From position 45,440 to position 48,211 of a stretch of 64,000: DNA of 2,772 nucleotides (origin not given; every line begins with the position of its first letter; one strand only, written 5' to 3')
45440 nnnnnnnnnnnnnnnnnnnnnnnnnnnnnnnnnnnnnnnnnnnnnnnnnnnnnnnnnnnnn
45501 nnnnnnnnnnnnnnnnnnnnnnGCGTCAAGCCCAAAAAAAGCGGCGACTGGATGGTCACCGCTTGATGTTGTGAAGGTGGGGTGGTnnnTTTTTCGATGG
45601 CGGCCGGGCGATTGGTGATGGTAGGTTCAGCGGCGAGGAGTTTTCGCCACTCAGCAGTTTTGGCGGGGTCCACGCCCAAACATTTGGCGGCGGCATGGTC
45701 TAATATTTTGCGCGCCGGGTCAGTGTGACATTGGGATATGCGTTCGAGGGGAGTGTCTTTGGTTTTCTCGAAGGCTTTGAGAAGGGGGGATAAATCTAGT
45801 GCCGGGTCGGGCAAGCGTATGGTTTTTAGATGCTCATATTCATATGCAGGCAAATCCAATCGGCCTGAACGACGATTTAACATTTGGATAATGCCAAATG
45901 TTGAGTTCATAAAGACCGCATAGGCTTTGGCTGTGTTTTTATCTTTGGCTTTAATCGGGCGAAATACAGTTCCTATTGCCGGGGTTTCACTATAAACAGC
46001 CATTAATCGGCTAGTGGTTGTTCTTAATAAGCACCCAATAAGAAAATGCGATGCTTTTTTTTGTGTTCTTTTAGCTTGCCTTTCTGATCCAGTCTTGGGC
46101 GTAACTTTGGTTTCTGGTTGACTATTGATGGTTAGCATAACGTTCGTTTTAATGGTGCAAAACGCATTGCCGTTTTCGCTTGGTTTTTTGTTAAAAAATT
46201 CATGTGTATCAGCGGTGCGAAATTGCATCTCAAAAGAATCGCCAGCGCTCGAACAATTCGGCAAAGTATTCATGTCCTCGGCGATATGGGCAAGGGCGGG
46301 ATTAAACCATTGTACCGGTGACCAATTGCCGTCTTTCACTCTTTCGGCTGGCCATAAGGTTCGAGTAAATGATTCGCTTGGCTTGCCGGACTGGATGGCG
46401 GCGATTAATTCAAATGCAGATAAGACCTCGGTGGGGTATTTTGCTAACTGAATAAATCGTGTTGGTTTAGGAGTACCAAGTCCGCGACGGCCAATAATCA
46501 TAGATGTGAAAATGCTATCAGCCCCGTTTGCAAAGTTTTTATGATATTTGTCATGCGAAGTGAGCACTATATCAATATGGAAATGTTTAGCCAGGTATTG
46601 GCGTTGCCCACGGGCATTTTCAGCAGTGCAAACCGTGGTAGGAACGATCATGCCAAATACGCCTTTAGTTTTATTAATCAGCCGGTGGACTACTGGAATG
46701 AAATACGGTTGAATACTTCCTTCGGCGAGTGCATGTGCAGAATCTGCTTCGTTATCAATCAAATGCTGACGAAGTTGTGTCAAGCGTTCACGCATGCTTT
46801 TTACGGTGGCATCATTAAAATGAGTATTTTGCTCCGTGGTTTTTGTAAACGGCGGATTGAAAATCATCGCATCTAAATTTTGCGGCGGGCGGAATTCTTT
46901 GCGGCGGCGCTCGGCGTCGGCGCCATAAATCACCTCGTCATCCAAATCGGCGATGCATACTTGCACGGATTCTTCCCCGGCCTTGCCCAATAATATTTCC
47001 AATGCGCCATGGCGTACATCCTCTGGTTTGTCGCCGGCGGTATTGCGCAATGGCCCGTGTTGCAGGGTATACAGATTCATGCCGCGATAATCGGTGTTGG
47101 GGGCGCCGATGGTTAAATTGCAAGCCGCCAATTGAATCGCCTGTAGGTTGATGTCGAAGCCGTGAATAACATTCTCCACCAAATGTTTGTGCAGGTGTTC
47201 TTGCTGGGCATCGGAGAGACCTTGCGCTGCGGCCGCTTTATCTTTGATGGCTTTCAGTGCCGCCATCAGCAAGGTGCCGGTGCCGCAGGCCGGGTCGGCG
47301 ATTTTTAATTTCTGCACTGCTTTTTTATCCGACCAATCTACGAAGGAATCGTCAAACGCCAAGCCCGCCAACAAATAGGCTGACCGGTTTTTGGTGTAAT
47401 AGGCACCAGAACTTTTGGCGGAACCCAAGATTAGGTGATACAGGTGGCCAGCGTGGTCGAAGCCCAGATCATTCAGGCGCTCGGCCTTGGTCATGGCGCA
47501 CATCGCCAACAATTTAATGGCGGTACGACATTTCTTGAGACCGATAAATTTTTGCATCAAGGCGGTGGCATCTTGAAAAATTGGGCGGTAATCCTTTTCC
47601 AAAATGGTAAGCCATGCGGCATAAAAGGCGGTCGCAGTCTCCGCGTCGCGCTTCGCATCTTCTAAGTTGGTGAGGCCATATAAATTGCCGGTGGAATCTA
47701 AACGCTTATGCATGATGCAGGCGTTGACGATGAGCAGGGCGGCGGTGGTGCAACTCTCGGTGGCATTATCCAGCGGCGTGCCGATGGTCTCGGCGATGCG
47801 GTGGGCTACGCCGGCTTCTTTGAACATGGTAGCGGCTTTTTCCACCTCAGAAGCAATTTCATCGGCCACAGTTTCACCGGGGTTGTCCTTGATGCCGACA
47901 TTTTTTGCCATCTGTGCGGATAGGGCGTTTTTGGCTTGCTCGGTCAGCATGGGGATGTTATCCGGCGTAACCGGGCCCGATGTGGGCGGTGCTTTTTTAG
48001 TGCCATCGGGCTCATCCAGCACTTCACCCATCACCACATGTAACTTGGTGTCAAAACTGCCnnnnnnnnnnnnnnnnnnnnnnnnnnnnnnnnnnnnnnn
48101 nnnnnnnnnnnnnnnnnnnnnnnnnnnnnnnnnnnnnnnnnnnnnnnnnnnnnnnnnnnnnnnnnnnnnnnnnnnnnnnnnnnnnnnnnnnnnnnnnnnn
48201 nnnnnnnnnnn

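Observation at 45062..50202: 5.1 kb carrying a Type ISP-like R-M enzyme plus a repeat cluster is inserted between thiB and thiP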

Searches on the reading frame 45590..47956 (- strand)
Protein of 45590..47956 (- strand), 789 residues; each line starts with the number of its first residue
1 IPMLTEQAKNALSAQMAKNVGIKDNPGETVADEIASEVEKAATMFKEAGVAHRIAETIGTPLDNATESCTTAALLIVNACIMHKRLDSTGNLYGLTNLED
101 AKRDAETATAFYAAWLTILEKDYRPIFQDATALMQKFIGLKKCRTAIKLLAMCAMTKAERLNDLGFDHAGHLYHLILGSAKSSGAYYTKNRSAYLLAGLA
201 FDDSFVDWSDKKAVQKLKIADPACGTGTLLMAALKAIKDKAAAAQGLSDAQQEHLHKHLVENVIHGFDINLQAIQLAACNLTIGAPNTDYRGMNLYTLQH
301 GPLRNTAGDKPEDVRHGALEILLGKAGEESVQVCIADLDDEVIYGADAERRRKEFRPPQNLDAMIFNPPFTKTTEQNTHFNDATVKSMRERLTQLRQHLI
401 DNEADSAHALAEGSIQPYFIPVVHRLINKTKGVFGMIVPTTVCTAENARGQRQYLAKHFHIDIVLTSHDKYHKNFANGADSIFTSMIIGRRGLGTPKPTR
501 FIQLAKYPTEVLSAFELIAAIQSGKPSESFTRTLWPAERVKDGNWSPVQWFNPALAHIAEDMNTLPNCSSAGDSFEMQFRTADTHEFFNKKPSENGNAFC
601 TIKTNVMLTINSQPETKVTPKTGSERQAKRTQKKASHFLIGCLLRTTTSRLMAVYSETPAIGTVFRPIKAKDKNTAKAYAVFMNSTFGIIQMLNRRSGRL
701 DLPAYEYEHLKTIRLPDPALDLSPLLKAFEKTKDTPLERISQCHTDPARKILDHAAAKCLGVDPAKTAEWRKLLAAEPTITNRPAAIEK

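Call 38: predict_structure(alignment_id=A2)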
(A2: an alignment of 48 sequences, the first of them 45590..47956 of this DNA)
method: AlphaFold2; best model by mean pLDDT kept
length: 789 residues; sequences in the alignment: 48
mean_pLDDT: 84.9   pTM: 0.86
mean pLDDT of the five models: 84.9, 84.9, 82.7, 82.3, 82.3
residues with pLDDT >= 90: 392; 70-90: 299; 50-70: 66; < 50: 32
segments of 3 or more residues with pLDDT < 50: 329-331, 333-353
pLDDT, mean of each block of 10 residues (from residue 1): 60 54 65 90 95 83 83 91 85 82 92 90 81 92 94 87 70 65 67 94 95 93 76 92 92 89 83 77 77 76 81 85 64 41 31 64 89 59 86 88 82 80 91 93 87 93 94 81 91 85 92 91 89 96 94 95 89 81 89 93 90 96 95 94 92 96 91 95 97 88 88 90 97 96 96 97 94 94 75
secondary structure, 60 per line:
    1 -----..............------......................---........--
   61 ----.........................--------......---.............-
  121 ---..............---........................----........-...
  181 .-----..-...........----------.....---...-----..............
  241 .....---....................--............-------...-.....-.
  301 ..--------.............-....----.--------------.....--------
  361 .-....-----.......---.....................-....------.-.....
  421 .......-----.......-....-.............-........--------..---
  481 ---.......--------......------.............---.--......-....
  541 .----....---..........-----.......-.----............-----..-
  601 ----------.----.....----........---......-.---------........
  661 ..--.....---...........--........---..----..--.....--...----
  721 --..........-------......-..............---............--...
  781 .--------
elements in order (helices of 4 or more, strands of 3 or more residues): H6-19 H26-47 H51-58 H65-89 H98-103 H107-119 H124-137 H141-164 H169-176 H178-181 H190-200 H211-215 E219-221 H227-245 H249-263 E264-268 H271-282 E294-298 E300-302 E314-316 H317-323 H325-328 H348-352 E363-366 H373-378 H382-402 H404-407 H416-426 E433-439 H441-444 H446-458 E460-467 E484-490 E499-504 H511-523 E530-535 H537-541 H546-549 H553-562 E568-570 H571-574 H581-587 E588-592 E616-620 H625-632 E636-641 E653-662 E665-669 H673-683 H686-693 H707-711 E714-716 H723-732 H740-745 H747-760 H764-775 H778-781

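Call 41: fold_search(model_id=the predicted structure, library=pdb)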
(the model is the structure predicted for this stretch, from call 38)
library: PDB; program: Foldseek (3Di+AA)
matches with E <= 10: 419; with E <= 0.001: 84
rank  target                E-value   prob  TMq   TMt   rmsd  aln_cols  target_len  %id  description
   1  3s1s                  2.5e-15  1.00  0.40  0.37  13.1       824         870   13  Characterization and crystal structure of the type IIG restriction endonuclease BpuSI (released 2011-07-13)
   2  8c45_A                3.7e-15  1.00  0.56  0.38  11.0      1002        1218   12  PglX methyltransferase from the Salmonella BREX phage defence system (aka BrxX) (released 2024-07-10)
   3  7lt5_C                1.8e-14  1.00  0.48  0.65   6.5       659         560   12  CamA Adenine Methyltransferase Complexed to Cognate Substrate DNA and Cofactor SAH (released 2021-05-19)
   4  7lni_A                1.9e-14  1.00  0.48  0.67   6.5       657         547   12  SeMet CamA Adenine Methyltransferase Complexed to Cognate Substrate DNA (released 2021-05-19)
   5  8q56_A                2.4e-14  1.00  0.56  0.39  10.5       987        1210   12  PglX methyltransferase of Salmonella BREX phage defence system (aka BrxX) bound to inhibitor Ocr (released 2024-08-21)
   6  9ewz_C                2.7e-14  1.00  0.52  0.37  10.8       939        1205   12  Cryo-EM structure of the E. coli BrxX methyltransferase in complex with DNA (released 2025-03-05)
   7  7rfl_B                3.2e-14  1.00  0.49  0.66   6.5       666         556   12  CamA Adenine Methyltransferase Complexed to Cognate Substrate DNA and Inhibitor SGC0946 (released 2021-09-15)
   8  7lnj_A                4.1e-14  1.00  0.48  0.66   6.5       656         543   12  CamA Adenine Methyltransferase Complexed to Cognate Substrate DNA (released 2021-05-19)
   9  7rfn_A                6.1e-14  1.00  0.48  0.67   6.6       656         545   12  CamA Adenine Methyltransferase Complexed to Cognate Substrate DNA and Inhibitor SGC8158 (released 2021-09-15)
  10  7lni_B                6.1e-14  1.00  0.48  0.66   6.7       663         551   12  SeMet CamA Adenine Methyltransferase Complexed to Cognate Substrate DNA (released 2021-05-19)
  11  7lt5_A                6.9e-14  1.00  0.49  0.66   6.3       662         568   11  CamA Adenine Methyltransferase Complexed to Cognate Substrate DNA and Cofactor SAH (released 2021-05-19)
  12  8cxs_A                7.2e-14  1.00  0.48  0.67   6.3       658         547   12  CamA Adenine Methyltransferase Complexed to Cognate Substrate DNA and Inhibitor MTA (released 2023-01-11)
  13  7rfn_C                7.2e-14  1.00  0.47  0.67   6.4       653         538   12  CamA Adenine Methyltransferase Complexed to Cognate Substrate DNA and Inhibitor SGC8158 (released 2021-09-15)
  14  7lt5_B                7.2e-14  1.00  0.48  0.64   6.3       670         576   12  CamA Adenine Methyltransferase Complexed to Cognate Substrate DNA and Cofactor SAH (released 2021-05-19)
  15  7lni_C                7.9e-14  1.00  0.47  0.66   6.6       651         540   12  SeMet CamA Adenine Methyltransferase Complexed to Cognate Substrate DNA (released 2021-05-19)
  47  9ex7_A                1.1e-09  1.00  0.48  0.35  10.6       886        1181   12  Cryo-EM structure of the E. coli BrxX methyltransferase in complex with Ocr (released 2025-03-05)
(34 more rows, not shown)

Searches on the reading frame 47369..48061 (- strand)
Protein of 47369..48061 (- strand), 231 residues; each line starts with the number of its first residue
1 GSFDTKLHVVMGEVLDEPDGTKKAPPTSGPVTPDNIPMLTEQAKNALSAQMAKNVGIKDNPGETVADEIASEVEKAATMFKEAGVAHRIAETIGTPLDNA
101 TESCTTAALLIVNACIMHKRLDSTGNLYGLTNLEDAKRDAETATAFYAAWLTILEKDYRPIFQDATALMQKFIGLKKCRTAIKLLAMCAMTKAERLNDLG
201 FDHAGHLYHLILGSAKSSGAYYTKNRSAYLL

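Call 91: predict_structure(alignment_id=A6)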
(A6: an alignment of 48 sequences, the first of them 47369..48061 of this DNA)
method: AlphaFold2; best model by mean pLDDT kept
length: 231 residues; sequences in the alignment: 48
mean_pLDDT: 74.8   pTM: 0.67
mean pLDDT of the five models: 74.8, 74.5, 74.0, 72.8, 72.8
residues with pLDDT >= 90: 108; 70-90: 33; 50-70: 34; < 50: 56
segments of 3 or more residues with pLDDT < 50: 1-32, 34-36, 214-231
pLDDT, mean of each block of 10 residues (from residue 1): 35 38 42 51 60 57 83 97 98 93 95 94 88 94 97 91 96 97 97 81 56 44 39 41
secondary structure, 60 per line:
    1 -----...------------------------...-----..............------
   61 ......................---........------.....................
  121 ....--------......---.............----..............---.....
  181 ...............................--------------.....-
elements in order: H41-54 H61-82 H86-93 H100-124 H133-138 H142-154 H159-172 H176-211 H226-230

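Call 93: fold_search(model_id=the predicted structure, library=pdb)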
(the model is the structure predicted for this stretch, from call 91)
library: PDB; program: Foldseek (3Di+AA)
matches with E <= 10: 276; with E <= 0.001: 0
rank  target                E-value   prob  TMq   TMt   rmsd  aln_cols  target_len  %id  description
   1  6qfm_A                1.0e+00  0.13  0.17  0.22  12.6       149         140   10  Structure of human Mcl-1 in complex with PUMA BH3 peptide (released 2019-06-12)
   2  7vg4_E                1.2e+00  0.06  0.12  0.14  16.7       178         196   16  10,5-methenyltetrahydrofolate cyclohydrolase from Methylobacterium extorquens AM1 strain (released 2022-07-06)
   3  4hw3_L                1.3e+00  0.11  0.16  0.22  14.1       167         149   14  Discovery of potent Mcl-1 inhibitors using fragment-based methods and structure-based design (released 2013-01-09)
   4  9s9k_B                1.3e+00  0.08  0.15  0.18  23.5       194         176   10  S. islandicus CdvB (semi open) (released 2026-01-28)
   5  9ca3_B                1.4e+00  0.06  0.15  0.14  18.7       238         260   12  Crystal structure of MarE C280S in complex with cyanide bound heme and its native substrate, beta-methyl-L-tryptophan (released 2025-04-02)
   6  5vtl                  1.5e+00  0.08  0.13  0.14  21.2       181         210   14  Structure of metacyclic invariant surface protein , Tb427.07.360, from Trypanosoma brucei. (released 2018-08-08)
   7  6iv1_E                1.6e+00  0.11  0.22  0.20  19.4       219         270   13  Crystal structure of a bacterial Bestrophin homolog from Klebsiella pneumoniae with a mutation I180T (released 2019-11-13)
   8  3ke4_B                1.6e+00  0.09  0.15  0.18  15.0       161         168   12  Crystal structure of a PduO-Type ATP:Cob(I)alamin adenosyltransferase from Bacillus cereus (released 2010-10-20)
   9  9s9k_A                1.6e+00  0.07  0.15  0.18  23.6       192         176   10  S. islandicus CdvB (semi open) (released 2026-01-28)
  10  9okg                  2.0e+00  0.06  0.16  0.10  16.3       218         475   10  Cryo-EM structure of human SV2A in complex with levetiracetam (released 2025-12-10)
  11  7vg4_F                2.0e+00  0.04  0.13  0.15  16.9       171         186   14  10,5-methenyltetrahydrofolate cyclohydrolase from Methylobacterium extorquens AM1 strain (released 2022-07-06)
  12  8d9o                  2.1e+00  0.08  0.17  0.19  17.7       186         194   10  De Novo Photosynthetic Reaction Center Protein in Apo-State (released 2022-09-28)
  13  7vg4_C                2.1e+00  0.04  0.12  0.13  17.9       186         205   16  10,5-methenyltetrahydrofolate cyclohydrolase from Methylobacterium extorquens AM1 strain (released 2022-07-06)
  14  1gu9_F                2.2e+00  0.10  0.18  0.23  16.7       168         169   15  Crystal Structure of Mycobacterium tuberculosis Alkylperoxidase AhpD (released 2002-02-14)
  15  1knc_A                2.2e+00  0.10  0.18  0.22  16.8       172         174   14  Structure of AhpD from Mycobacterium tuberculosis, a novel enzyme with thioredoxin-like activity. (released 2002-01-23)
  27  5ffj_B                2.7e+00  0.11  0.23  0.07  13.8       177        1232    8  Structure of a nuclease-deletion mutant of the Type ISP restriction-modification enzyme LlaGI in complex with a DNA su (released 2016-03-30)
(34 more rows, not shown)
